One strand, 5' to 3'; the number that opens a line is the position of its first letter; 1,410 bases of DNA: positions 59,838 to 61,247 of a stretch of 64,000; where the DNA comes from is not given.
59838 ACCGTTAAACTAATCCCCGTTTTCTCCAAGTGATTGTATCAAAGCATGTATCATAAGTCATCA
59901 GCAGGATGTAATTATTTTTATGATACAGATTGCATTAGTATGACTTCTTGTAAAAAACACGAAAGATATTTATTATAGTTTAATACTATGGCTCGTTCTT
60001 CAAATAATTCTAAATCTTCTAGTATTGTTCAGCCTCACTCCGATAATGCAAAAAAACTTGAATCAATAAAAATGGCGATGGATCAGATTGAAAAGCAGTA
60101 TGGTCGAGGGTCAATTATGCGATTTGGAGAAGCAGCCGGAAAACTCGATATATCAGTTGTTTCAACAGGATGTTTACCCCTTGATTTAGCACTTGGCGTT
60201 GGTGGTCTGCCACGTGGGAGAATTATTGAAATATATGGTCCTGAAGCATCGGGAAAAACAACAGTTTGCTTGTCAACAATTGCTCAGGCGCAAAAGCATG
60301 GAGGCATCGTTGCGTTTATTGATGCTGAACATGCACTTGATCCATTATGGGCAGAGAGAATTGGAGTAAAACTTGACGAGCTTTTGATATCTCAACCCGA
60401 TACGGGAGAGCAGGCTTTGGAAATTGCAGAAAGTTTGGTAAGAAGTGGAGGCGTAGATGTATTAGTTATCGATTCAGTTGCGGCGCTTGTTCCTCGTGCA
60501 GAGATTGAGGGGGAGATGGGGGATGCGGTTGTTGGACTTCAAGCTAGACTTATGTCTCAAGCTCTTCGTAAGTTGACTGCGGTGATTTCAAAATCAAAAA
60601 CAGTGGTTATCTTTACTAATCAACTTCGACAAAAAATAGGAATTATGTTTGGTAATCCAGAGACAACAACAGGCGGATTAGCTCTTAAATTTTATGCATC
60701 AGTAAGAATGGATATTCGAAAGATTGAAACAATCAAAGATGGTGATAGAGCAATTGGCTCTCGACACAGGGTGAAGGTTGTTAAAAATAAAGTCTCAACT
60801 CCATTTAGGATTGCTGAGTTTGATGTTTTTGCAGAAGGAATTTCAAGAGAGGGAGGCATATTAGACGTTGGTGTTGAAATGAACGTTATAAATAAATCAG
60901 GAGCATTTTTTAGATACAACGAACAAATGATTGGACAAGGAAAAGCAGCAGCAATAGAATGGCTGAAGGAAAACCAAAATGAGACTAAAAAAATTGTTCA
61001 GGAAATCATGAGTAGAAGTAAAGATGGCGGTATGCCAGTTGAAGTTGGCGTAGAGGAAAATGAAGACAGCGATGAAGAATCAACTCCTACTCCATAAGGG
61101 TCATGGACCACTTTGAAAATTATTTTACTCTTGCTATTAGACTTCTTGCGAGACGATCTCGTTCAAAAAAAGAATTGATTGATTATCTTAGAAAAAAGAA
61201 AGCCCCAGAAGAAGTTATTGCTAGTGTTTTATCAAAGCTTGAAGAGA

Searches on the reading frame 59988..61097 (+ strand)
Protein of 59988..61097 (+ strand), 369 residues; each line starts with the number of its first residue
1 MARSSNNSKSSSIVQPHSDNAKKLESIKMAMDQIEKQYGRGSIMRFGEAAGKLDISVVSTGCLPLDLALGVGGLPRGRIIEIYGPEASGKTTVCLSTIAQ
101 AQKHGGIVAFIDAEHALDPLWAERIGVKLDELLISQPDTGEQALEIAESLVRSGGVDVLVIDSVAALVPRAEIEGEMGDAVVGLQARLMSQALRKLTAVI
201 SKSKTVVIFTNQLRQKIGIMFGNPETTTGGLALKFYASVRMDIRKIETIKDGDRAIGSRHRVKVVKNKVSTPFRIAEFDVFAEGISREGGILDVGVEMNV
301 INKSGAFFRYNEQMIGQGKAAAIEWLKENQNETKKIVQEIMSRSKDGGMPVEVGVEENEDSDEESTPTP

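Call 34: search_protein_families(library=pfam, proteins=[window:59988-61097:+], max_evalue=0.001)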
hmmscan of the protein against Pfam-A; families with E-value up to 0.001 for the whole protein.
window:59988-61097:+ (369 aa): 9 families
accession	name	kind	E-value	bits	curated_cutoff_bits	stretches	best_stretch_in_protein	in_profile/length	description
PF00154.27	RecA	-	9.7e-130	432.1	27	1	26-286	2-262/262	recA bacterial DNA recombination protein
PF21096.2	RecA_C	-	2.8e-17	63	27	1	289-342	1-54/57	RecA C-terminal domain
PF08423.17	Rad51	-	1.4e-09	38.1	22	1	56-246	6-212/244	Rad51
PF06745.19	ATPase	-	8.9e-07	28.9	26.6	1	58-115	1-58/231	KaiC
PF13191.12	AAA_16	-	3.1e-05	25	32.6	1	74-209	21-137/167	AAA ATPase domain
PF01637.24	ATPase_2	-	8.1e-05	23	33.2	1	78-215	21-121/225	ATPase domain predominantly from Archaea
PF13401.12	AAA_22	-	0.00039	21.2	27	0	78-170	6-97/130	AAA domain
PF02283.22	CobU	-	0.00044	20.3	27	1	82-213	3-125/168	Cobinamide kinase / cobinamide phosphate guanyltransferase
PF13481.12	AAA_25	-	0.00073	19.7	27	0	72-168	28-156/195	AAA domain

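Call 98: find_encoding_contigs(protein=window:59988-61097:+, flank=10000, max_places=1)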
Protein window:59988-61097:+ (369 aa): 1 contig read that carries it; 1 place shown.
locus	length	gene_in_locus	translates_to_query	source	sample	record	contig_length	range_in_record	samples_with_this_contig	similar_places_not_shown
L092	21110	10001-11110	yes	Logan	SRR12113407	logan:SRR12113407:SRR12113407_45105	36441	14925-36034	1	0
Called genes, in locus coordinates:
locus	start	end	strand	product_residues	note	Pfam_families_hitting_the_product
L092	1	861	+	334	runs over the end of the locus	-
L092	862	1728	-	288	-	PF00768:Peptidase_S11 (weak), PF13354:Beta-lactamase2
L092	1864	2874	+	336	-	PF01018:GTP1_OBG, PF02421:FeoB_N, PF01926:MMR_HSR1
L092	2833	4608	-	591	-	PF09972:DUF2207, PF20990:DUF2207_C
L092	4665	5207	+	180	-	PF01396:Zn_ribbon_Top1 (faint), PF13240:Zn_Ribbon_1 (faint)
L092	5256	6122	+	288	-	-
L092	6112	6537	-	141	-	PF00293:NUDIX, PF14815:NUDIX_4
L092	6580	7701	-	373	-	PF13167:GTP-bdg_N, PF16360:GTP-bdg_M, PF03193:RsgA_GTPase (faint), PF01926:MMR_HSR1, PF02421:FeoB_N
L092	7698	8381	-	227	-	-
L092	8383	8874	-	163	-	PF00254:FKBP_C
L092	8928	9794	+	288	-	PF10672:Methyltrans_SAM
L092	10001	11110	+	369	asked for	PF00154:RecA_N, PF06745:ATPase (faint), PF08423:Rad51, PF21096:RecA_C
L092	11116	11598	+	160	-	PF21982:RecX_HTH1, PF02631:RecX_HTH2, PF21981:RecX_HTH3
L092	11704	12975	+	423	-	PF12072:RNase_Y_N, PF00013:KH_1, PF22891:KH_PNO1_2nd (faint), PF01966:HD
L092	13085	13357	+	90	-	PF00216:Bac_DNA_binding, PF18291:HU-HIG (weak), PF18175:HU-CCDC81_bac_2 (faint)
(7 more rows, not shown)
